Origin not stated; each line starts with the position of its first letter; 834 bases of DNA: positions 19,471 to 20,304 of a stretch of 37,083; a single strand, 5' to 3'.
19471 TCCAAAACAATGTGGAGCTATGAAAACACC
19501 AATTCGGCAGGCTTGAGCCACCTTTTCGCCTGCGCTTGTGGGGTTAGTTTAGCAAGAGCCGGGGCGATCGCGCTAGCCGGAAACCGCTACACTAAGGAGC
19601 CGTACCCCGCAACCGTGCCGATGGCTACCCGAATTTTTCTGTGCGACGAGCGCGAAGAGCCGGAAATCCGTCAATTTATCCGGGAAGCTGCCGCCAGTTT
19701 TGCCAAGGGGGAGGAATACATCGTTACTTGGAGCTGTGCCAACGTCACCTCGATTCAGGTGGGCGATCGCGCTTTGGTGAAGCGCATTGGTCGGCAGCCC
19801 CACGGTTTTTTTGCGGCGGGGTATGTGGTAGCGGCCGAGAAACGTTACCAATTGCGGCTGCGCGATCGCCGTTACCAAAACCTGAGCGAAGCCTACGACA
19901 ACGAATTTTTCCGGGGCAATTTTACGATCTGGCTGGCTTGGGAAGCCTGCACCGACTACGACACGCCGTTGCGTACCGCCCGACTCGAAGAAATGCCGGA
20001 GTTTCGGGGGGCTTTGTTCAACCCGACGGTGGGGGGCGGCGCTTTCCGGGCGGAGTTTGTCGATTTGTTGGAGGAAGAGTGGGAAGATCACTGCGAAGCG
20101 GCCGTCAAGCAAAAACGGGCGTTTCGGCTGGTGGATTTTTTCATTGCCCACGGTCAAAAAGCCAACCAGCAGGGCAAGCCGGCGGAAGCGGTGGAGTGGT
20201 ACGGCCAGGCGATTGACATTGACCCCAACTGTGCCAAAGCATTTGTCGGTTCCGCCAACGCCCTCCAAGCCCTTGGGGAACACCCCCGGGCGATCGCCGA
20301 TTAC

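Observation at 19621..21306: PUA/EVE-like + TPR + DUF3883-type fusion protein: candidate single-gene nucleic-acid surveillance or defence factor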

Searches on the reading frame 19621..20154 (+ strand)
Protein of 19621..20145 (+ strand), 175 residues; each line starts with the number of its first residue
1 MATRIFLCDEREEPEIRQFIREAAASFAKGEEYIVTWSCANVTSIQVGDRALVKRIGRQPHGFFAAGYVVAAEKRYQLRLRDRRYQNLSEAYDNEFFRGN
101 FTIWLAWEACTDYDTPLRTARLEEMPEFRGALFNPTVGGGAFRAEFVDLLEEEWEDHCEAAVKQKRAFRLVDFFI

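Call 7: search_protein_families(library=pfam, proteins=[window:19621-20118:+], max_evalue=10)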
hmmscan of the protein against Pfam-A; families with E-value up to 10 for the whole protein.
seq(166 aa): 1 family
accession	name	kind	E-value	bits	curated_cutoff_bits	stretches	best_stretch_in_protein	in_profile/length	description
PF08820.15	DUF1803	-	0.16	12.4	32.2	1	51-81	37-67/91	Domain of unknown function (DUF1803)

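Call 8: search_solved_structures(query=window:19621-20118:+, max_evalue=10)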
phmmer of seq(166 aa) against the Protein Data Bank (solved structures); distinct sequences matched with E-value up to 10: 0.

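Call 9: find_homologous_proteins(query=window:19621-20118:+, max_evalue=0.001)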
Query seq(166 aa): 72 candidates shared short words with the query, none scored E <= 0.001.

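Call 18: search_protein_representatives(protein=window:19621-20145:+)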
Query: 175 residues. Proteins with E-value up to 0.001 (for the whole library): 80; up to 1e-10: 53; up to 1e-30: 15. The best 80 are listed.
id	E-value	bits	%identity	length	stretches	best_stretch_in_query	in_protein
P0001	1.6e-113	392.8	100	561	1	1-175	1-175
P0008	2.1e-63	229.6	57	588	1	1-174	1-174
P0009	3.3e-63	228.9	57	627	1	1-175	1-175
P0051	1.4e-53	197.6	49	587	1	1-174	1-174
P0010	1.8e-53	197.3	51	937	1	1-174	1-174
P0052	2.5e-52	193.5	49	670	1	1-174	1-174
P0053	3.7e-43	163.7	48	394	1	1-174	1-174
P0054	3.3e-37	144.3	44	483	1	1-172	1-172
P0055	8.0e-36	139.8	48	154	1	1-151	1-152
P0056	1.3e-34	135.8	46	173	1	1-163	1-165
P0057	8.7e-34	133.1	39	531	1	1-174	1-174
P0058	1.9e-32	128.8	38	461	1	2-173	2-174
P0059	1.2e-31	126.1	40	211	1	1-166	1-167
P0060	2.1e-31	125.4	45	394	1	1-174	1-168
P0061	8.2e-31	123.5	39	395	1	2-173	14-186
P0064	1.2e-29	119.6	42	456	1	1-161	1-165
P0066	2.3e-29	118.7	38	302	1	1-174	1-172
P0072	2.5e-27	112.1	40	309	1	1-158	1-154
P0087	4.4e-20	88.5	33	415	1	1-158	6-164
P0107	2.7e-07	46.9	29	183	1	27-169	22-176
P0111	1.3e-06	44.6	28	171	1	16-161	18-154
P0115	4.0e-05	39.8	23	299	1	18-156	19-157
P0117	5.2e-05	39.5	31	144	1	24-155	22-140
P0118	6.6e-05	39.1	28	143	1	26-156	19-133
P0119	7.3e-05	39.0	30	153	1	25-159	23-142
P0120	1.1e-04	38.4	43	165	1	20-72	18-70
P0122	2.7e-04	37.1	41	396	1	21-71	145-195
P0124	4.7e-04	36.3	33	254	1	36-169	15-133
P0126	6.7e-04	35.8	24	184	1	28-161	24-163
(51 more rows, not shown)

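Call 24: search_protein_families(library=pfam, alignment_id=A2, max_evalue=0.001)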
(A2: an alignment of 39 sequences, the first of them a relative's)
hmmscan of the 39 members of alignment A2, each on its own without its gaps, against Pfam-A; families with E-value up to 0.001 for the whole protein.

A. member 1, P0051 (587 aa): 19 families
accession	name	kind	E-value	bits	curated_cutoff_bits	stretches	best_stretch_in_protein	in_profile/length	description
PF00515.34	TPR_1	-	2.8e-40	134.9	27.8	4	241-273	2-34/34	Tetratricopeptide repeat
PF07719.23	TPR_2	-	5.2e-37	123.3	27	4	241-273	2-34/34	Tetratricopeptide repeat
PF13414.12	TPR_11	-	5.6e-35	119.2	26.8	5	252-287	6-41/42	TPR repeat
PF13181.12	TPR_8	-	2.2e-29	99.5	25.7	3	241-273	2-34/34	Tetratricopeptide repeat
PF13432.12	TPR_16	-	3.7e-24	85.2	32.7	3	244-295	1-52/65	Tetratricopeptide repeat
PF13431.12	TPR_17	-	1.6e-17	62.6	24.4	0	194-226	2-34/34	Tetratricopeptide repeat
PF13174.12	TPR_6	-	1.3e-16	60.4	26.3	0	241-272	1-32/33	Tetratricopeptide repeat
PF13371.12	TPR_9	-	6.3e-16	58.6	35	0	335-376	22-63/73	Tetratricopeptide repeat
PF14559.12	TPR_19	-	3.8e-15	56.4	25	1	251-300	2-51/68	Tetratricopeptide repeat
PF13424.12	TPR_12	-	2.3e-14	53.7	30.1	2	207-271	5-76/77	Tetratricopeptide repeat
PF25575.1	TPR_BSK1_C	-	2.3e-13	50.5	42.2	2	281-347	49-116/118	Serine/threonine-protein kinase BSK1-like, TPR repeats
PF12895.13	ANAPC3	-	1.4e-09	38.5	27.2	1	220-297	4-79/82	Anaphase-promoting complex, cyclosome, subunit 3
PF13428.12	TPR_14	-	1.4e-09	38.2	23.5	1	241-282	2-43/44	Tetratricopeptide repeat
PF23914.1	TPR_CcmH_CycH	-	3.9e-07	30.5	42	1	212-302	57-149/158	Cytochrome c-type biogenesis protein H TPR domain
PF13020.12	NOV_C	-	6.7e-06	26.5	22.1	1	461-542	2-86/91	Protein NO VEIN, C-terminal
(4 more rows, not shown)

B. families by the number of members that match (of 39 scanned): 29 families (the first 25 are shown)
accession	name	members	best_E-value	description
PF00515.34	TPR_1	22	2.8e-40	Tetratricopeptide repeat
PF07719.23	TPR_2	20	5.2e-37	Tetratricopeptide repeat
PF13391.12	HNH_2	17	2.4e-17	HNH endonuclease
PF13414.12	TPR_11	16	5.6e-35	TPR repeat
PF13181.12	TPR_8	15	2.2e-29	Tetratricopeptide repeat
PF13424.12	TPR_12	10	2.3e-14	Tetratricopeptide repeat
PF13432.12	TPR_16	8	4.6e-30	Tetratricopeptide repeat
PF13371.12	TPR_9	8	6.3e-16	Tetratricopeptide repeat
PF13431.12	TPR_17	7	2.7e-18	Tetratricopeptide repeat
PF13020.12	NOV_C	7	1.9e-14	Protein NO VEIN, C-terminal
PF14559.12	TPR_19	6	1.2e-17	Tetratricopeptide repeat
PF13428.12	TPR_14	6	2.2e-13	Tetratricopeptide repeat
PF13174.12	TPR_6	5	1.3e-16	Tetratricopeptide repeat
PF25575.1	TPR_BSK1_C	5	2.3e-13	Serine/threonine-protein kinase BSK1-like, TPR repeats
PF12895.13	ANAPC3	4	1.4e-09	Anaphase-promoting complex, cyclosome, subunit 3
PF01878.24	EVE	4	4.6e-06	EVE domain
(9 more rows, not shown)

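Call 26: search_protein_families(library=pfam, proteins=[P0107, P0111, P0115, P0117, P0118, P0119, P0120, P0122, P0124, P0126], max_evalue=0.01)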
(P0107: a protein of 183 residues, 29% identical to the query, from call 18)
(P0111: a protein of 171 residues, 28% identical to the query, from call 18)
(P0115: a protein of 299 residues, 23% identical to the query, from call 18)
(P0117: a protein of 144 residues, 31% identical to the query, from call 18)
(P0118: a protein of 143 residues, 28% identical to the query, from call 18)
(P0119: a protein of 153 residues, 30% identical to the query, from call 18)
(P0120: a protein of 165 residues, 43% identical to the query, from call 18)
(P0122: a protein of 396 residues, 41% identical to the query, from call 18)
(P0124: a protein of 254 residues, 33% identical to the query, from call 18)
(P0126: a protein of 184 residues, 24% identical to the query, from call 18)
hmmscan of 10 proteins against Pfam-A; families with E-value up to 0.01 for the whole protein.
P0107 (183 aa): 0 families

P0111 (171 aa): 0 families

P0115 (299 aa): 2 families
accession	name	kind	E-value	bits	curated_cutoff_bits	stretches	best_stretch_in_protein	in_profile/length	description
PF13020.12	NOV_C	-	5.7e-14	52.4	22.1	1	189-273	2-89/91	Protein NO VEIN, C-terminal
PF01878.24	EVE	-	0.00028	21.3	23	1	28-113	19-104/145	EVE domain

P0117 (144 aa): 0 families

P0118 (143 aa): 0 families

P0119 (153 aa): 1 family
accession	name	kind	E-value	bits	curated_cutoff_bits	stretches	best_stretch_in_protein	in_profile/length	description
PF01878.24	EVE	-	0.0012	19.3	23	1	39-124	36-130/145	EVE domain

P0120 (165 aa): 0 families

P0122 (396 aa): 1 family
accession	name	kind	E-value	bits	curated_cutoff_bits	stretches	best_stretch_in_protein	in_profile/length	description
PF01844.29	HNH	-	9.6e-08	32.5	21.4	1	318-373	1-46/47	HNH endonuclease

P0124 (254 aa): 1 family
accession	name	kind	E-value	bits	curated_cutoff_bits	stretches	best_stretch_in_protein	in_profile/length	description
PF01844.29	HNH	-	1.9e-06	28.4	21.4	1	175-230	1-46/47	HNH endonuclease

P0126 (184 aa): 0 families

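Call 27: search_protein_families(library=pfam, proteins=[P0053, P0054, P0057, P0058, P0060, P0061, P0064, P0066, P0072, P0087], max_evalue=0.0001)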
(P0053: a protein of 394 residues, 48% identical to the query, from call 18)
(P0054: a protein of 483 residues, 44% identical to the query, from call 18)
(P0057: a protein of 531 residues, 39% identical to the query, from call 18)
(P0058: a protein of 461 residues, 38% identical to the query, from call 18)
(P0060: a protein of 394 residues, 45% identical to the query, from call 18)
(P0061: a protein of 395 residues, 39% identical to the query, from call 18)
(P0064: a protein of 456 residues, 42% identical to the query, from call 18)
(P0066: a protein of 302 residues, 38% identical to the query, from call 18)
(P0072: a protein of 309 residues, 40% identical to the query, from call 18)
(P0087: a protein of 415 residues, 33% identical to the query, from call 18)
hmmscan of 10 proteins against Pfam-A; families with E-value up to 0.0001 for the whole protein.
P0053 (394 aa): 4 families
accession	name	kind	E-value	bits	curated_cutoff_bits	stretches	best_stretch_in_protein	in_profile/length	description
PF13020.12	NOV_C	-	7.2e-12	45.7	22.1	1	282-364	1-86/91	Protein NO VEIN, C-terminal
PF00515.34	TPR_1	-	1.2e-06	28.5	27.8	1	172-204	2-34/34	Tetratricopeptide repeat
PF07719.23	TPR_2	-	3e-06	27.4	27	1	172-204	2-34/34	Tetratricopeptide repeat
PF13414.12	TPR_11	-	3.6e-05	23.8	26.8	1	180-208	3-31/42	TPR repeat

P0054 (483 aa): 4 families
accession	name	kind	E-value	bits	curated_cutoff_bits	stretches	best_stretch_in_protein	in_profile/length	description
PF13391.12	HNH_2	-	3.1e-14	53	21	1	382-431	1-66/66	HNH endonuclease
PF00515.34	TPR_1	-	8e-09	35.4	27.8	0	205-234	1-30/34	Tetratricopeptide repeat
PF07719.23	TPR_2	-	3.6e-07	30.2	27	0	205-233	1-29/34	Tetratricopeptide repeat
PF13181.12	TPR_8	-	4.5e-06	26.8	25.7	0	205-235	1-31/34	Tetratricopeptide repeat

P0057 (531 aa): 17 families
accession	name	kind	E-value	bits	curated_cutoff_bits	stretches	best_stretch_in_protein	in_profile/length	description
PF00515.34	TPR_1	-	6.2e-33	111.7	27.8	3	242-273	3-34/34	Tetratricopeptide repeat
PF13414.12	TPR_11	-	2.7e-30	104.2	26.8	3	255-286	9-40/42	TPR repeat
PF07719.23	TPR_2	-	1.2e-29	100.4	27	2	242-272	3-33/34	Tetratricopeptide repeat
PF13181.12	TPR_8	-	3.1e-24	83.4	25.7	1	242-272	3-33/34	Tetratricopeptide repeat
PF13432.12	TPR_16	-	8e-19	68.2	32.7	3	211-272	3-63/65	Tetratricopeptide repeat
PF14559.12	TPR_19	-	6.1e-14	52.5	25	1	181-234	1-54/68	Tetratricopeptide repeat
PF13424.12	TPR_12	-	3.7e-12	46.7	30.1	0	208-269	6-74/77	Tetratricopeptide repeat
PF13428.12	TPR_14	-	4.1e-11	42.8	23.5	0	241-283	2-44/44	Tetratricopeptide repeat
PF13391.12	HNH_2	-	5.2e-11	42.7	21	1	431-483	1-66/66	HNH endonuclease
PF13431.12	TPR_17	-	3e-10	40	24.4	0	263-291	2-30/34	Tetratricopeptide repeat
PF25575.1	TPR_BSK1_C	-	3.5e-08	33.8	42.2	0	220-277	57-114/118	Serine/threonine-protein kinase BSK1-like, TPR repeats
PF13174.12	TPR_6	-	2.2e-07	31.5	26.3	0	242-272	2-32/33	Tetratricopeptide repeat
PF12895.13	ANAPC3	-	2.8e-07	31.2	27.2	0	233-299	16-81/82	Anaphase-promoting complex, cyclosome, subunit 3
PF24575.1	TPR_Slam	-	1.7e-06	28.8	35.2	0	245-293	52-100/104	Surface lipoprotein assembly modifier, N-terminal TPR repeats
PF13371.12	TPR_9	-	1.9e-06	28.3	35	0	283-340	4-61/73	Tetratricopeptide repeat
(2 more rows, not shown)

P0058 (461 aa): 4 families
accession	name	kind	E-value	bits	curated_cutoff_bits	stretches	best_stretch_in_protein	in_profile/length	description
PF13391.12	HNH_2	-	3.7e-12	46.4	21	1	357-409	1-66/66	HNH endonuclease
PF00515.34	TPR_1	-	2.7e-08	33.7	27.8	0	242-272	3-33/34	Tetratricopeptide repeat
PF07719.23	TPR_2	-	1.5e-06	28.3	27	0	242-272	3-33/34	Tetratricopeptide repeat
PF13424.12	TPR_12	-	9.6e-05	22.9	30.1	0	174-237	5-76/77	Tetratricopeptide repeat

P0060 (394 aa): 2 families
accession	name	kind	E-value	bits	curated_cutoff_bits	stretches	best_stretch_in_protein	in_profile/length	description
PF13391.12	HNH_2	-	1.9e-14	53.7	21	1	293-341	1-65/66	HNH endonuclease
PF00515.34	TPR_1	-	7.5e-05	22.8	27.8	0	167-196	3-32/34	Tetratricopeptide repeat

P0061 (395 aa): 1 family
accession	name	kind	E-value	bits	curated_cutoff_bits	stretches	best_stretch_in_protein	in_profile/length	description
PF13020.12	NOV_C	-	2.4e-10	40.7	22.1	1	286-363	2-82/91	Protein NO VEIN, C-terminal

P0064 (456 aa): 9 families
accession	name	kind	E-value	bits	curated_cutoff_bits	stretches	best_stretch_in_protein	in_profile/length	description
PF00515.34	TPR_1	-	4.6e-18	64.6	27.8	1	210-240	2-32/34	Tetratricopeptide repeat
PF07719.23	TPR_2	-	5.1e-18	64.1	27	1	210-241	2-33/34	Tetratricopeptide repeat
PF13391.12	HNH_2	-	4.1e-13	49.4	21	1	353-402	1-66/66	HNH endonuclease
PF13414.12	TPR_11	-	8.5e-10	38.6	26.8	2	216-258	1-42/42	TPR repeat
PF13181.12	TPR_8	-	4e-09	36.3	25.7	0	210-241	2-33/34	Tetratricopeptide repeat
PF13431.12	TPR_17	-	6.3e-08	32.7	24.4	0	198-230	2-34/34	Tetratricopeptide repeat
PF13371.12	TPR_9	-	4.2e-06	27.1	35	0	247-267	32-52/73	Tetratricopeptide repeat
PF13174.12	TPR_6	-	5.8e-06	27.1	26.3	0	246-271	2-27/33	Tetratricopeptide repeat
PF13424.12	TPR_12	-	1.5e-05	25.6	30.1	0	211-272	5-73/77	Tetratricopeptide repeat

P0066 (302 aa): 6 families
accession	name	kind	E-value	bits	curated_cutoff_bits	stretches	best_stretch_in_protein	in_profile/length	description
PF00515.34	TPR_1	-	2.3e-12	46.6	27.8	2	204-234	2-32/34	Tetratricopeptide repeat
PF13414.12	TPR_11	-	3.5e-12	46.2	26.8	2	210-248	1-39/42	TPR repeat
PF07719.23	TPR_2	-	3.2e-08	33.5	27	0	204-230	2-28/34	Tetratricopeptide repeat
PF13181.12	TPR_8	-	1.1e-05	25.7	25.7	0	204-228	2-26/34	Tetratricopeptide repeat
PF13431.12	TPR_17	-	1.9e-05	25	24.4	0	192-223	2-33/34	Tetratricopeptide repeat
PF13371.12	TPR_9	-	4.7e-05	23.8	35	0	185-234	11-60/73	Tetratricopeptide repeat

P0072 (309 aa): 1 family
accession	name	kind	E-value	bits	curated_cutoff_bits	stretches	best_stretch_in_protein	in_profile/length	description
PF13391.12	HNH_2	-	7.4e-10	39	21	1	208-261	1-66/66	HNH endonuclease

P0087 (415 aa): 4 families
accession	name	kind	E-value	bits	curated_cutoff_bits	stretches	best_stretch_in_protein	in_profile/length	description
PF13020.12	NOV_C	-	1.9e-14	53.9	22.1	1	305-387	1-85/91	Protein NO VEIN, C-terminal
PF00515.34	TPR_1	-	2.1e-07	30.9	27.8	1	186-216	4-34/34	Tetratricopeptide repeat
PF07719.23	TPR_2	-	3.6e-06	27.1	27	1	186-216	4-34/34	Tetratricopeptide repeat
PF13181.12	TPR_8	-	7.4e-05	23.1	25.7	1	186-216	4-34/34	Tetratricopeptide repeat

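Call 30: search_solved_structures(query=A3, max_evalue=10, show_alignments=3)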
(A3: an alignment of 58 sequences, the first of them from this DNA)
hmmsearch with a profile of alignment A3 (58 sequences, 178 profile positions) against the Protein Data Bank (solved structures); distinct sequences matched with E-value up to 10: 3.
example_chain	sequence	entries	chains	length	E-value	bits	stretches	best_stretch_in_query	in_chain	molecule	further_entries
2ar1_A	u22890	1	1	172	0.0037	20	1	41-136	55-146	hypothetical protein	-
2f6r_A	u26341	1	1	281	0.98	12.1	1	129-164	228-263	Bifunctional coenzyme A synthase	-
2eve_A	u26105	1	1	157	1.4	11.6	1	45-136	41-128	hypothetical protein PSPTO5229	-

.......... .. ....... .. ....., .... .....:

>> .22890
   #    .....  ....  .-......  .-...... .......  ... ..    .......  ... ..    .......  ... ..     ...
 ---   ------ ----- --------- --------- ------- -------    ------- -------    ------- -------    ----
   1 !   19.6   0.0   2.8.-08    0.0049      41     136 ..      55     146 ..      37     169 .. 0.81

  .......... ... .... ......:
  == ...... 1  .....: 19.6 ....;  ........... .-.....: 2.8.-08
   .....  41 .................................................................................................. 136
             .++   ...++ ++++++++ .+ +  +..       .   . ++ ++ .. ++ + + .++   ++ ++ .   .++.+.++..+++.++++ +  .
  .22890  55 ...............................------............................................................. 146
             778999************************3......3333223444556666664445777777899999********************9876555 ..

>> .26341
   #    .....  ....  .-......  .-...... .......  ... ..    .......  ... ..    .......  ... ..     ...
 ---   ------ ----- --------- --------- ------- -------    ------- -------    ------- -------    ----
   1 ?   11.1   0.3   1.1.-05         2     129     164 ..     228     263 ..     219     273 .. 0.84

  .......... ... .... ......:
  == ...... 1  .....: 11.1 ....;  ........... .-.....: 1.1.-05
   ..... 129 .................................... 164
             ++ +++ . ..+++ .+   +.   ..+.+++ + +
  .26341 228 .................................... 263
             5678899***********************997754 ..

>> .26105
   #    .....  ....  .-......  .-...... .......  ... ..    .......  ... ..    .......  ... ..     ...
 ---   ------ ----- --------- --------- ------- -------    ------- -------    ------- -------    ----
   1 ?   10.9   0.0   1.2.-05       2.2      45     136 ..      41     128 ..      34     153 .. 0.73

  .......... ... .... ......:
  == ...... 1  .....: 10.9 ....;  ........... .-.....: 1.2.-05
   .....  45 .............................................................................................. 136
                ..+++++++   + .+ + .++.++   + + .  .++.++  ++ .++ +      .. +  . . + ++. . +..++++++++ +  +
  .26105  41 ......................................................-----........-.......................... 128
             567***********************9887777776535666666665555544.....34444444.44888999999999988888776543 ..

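Call 32: find_homologous_proteins(query=A3, max_evalue=0.001)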
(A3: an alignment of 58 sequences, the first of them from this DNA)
Query A3 (58 sequences) (178 aa, profile of the alignment): 102 proteins with E <= 0.001 among 2835 candidates.
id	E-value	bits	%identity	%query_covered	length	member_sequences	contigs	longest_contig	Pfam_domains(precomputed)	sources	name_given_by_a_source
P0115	5.2e-35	138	23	77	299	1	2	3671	PF13020.13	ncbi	-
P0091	7.1e-31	125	44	57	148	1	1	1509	-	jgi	jgi:hypothetical protein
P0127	5.3e-25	106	24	79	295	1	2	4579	PF13020.13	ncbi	-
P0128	4.0e-23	100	28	68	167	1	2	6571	PF01878.25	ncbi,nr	ncbi:MAG: EVE domain-containing protein [Actinomycetota bacterium]|nr:EVE domain-containing protein 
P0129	7.1e-23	99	29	80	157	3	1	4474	-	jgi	jgi:5-methylcytosine-specific restriction protein A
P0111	2.6e-22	97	27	80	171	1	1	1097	-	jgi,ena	-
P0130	4.4e-22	96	44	30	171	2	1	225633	-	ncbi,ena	-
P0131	4.7e-22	96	27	80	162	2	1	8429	-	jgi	jgi:5-methylcytosine-specific restriction protein A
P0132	9.6e-22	95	27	80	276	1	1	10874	PF01844.30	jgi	jgi:5-methylcytosine-specific restriction protein A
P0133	1.4e-21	95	29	81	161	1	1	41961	-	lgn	-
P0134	1.4e-21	95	21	67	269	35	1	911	PF01844.30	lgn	-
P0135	4.2e-21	93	53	19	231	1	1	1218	-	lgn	-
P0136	5.3e-21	93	44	19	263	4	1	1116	PF01878.25,PF01844.30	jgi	jgi:5-methylcytosine-specific restriction enzyme A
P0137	6.7e-21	92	25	68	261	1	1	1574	PF01878.25,PF01844.30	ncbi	-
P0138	7.1e-21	92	25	81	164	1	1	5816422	-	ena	-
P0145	4.4e-20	90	36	33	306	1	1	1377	PF13391.13,PF01878.25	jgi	jgi:hypothetical protein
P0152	4.1e-19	87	42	29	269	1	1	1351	PF01878.25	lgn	-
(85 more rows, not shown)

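Call 33: list_cluster_members(proteins=[P0051, P0052, P0053, P0054, P0057, P0058, P0060, P0061, P0064, P0087])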
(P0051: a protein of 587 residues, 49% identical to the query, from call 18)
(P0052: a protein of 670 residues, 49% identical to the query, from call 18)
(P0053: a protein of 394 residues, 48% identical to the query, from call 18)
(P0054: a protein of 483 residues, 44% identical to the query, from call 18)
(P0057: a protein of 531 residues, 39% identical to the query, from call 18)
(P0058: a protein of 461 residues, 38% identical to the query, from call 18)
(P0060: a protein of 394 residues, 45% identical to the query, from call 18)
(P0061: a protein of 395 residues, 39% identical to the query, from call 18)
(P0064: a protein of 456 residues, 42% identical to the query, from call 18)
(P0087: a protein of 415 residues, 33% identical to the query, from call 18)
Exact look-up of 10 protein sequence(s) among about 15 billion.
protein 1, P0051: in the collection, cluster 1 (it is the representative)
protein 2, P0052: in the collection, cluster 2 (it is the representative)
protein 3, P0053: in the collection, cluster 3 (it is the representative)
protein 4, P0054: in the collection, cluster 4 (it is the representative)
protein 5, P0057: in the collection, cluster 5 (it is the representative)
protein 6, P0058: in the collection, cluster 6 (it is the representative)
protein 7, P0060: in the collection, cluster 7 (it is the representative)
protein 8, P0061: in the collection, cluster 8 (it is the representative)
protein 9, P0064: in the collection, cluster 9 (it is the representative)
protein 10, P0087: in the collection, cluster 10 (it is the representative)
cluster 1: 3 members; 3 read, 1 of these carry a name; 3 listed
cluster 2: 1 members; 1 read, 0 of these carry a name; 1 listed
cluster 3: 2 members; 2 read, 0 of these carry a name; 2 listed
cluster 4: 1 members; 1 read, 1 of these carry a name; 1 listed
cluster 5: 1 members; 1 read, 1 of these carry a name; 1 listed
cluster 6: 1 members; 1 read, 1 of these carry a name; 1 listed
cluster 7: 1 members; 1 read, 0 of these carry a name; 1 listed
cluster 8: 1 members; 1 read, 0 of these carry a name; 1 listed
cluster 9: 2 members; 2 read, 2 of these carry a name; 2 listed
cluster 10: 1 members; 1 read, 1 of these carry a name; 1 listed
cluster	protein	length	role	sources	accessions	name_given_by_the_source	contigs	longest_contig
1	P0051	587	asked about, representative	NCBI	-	-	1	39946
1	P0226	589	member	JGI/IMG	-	FOG: TPR repeat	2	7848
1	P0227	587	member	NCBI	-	-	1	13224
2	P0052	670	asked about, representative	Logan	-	-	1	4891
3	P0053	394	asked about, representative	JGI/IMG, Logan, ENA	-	-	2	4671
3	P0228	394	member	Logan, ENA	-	-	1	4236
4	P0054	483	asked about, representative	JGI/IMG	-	HNH endonuclease/Tetratricopeptide repeat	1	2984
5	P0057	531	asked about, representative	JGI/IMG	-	tetratricopeptide (TPR) repeat protein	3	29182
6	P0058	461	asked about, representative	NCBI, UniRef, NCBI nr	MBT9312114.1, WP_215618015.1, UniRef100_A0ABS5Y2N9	HNH endonuclease [Leptothoe kymatousa] | HNH endonuclease n=1 Tax=Leptothoe kymatousa TAU-MAC 1615 TaxID=2364775 ...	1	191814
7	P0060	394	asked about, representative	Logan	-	-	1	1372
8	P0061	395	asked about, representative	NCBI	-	-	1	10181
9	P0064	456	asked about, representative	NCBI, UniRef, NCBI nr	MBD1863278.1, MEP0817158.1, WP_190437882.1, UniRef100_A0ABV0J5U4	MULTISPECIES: tetratricopeptide repeat protein [Trichocoleus] | HNH endonuclease n=1 Tax=Trichocoleus desertorum GB2-A4 TaxID=2933944 ... | tetratricopeptide repeat protein [Trichocoleus sp. FACHB-46]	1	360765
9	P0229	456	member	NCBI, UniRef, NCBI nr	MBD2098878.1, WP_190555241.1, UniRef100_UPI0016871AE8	HNH endonuclease [Trichocoleus sp. FACHB-591] | tetratricopeptide repeat protein n=1 Tax=Trichocoleus sp. FACHB-591 TaxID=2692872 ... | tetratricopeptide repeat protein [Trichocoleus sp. FACHB-591]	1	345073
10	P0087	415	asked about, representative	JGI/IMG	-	tetratricopeptide (TPR) repeat protein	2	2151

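Call 36: predict_structure(alignment_id=A3)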
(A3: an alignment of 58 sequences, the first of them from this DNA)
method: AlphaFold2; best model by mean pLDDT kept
length: 178 residues; sequences in the alignment: 58
mean_pLDDT: 96.4   pTM: 0.91
mean pLDDT of the five models: 96.4, 96.1, 95.9, 95.5, 95.4
residues with pLDDT >= 90: 173; 70-90: 5; 50-70: 0; < 50: 0
segments of 3 or more residues with pLDDT < 50: none
pLDDT, mean of each block of 10 residues (from residue 1): 96 96 97 97 98 96 98 98 97 96 98 97 97 91 97 97 94 93
secondary structure, 60 per line:
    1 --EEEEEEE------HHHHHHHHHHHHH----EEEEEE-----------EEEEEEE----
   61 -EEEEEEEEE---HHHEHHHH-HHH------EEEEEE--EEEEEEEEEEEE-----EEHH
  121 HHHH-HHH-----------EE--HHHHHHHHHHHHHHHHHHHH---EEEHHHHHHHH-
elements in order: E3-9 H16-28 E33-38 E50-56 E62-70 H78-81 E92-97 E100-111 H119-124 H144-163 E167-169 H170-177
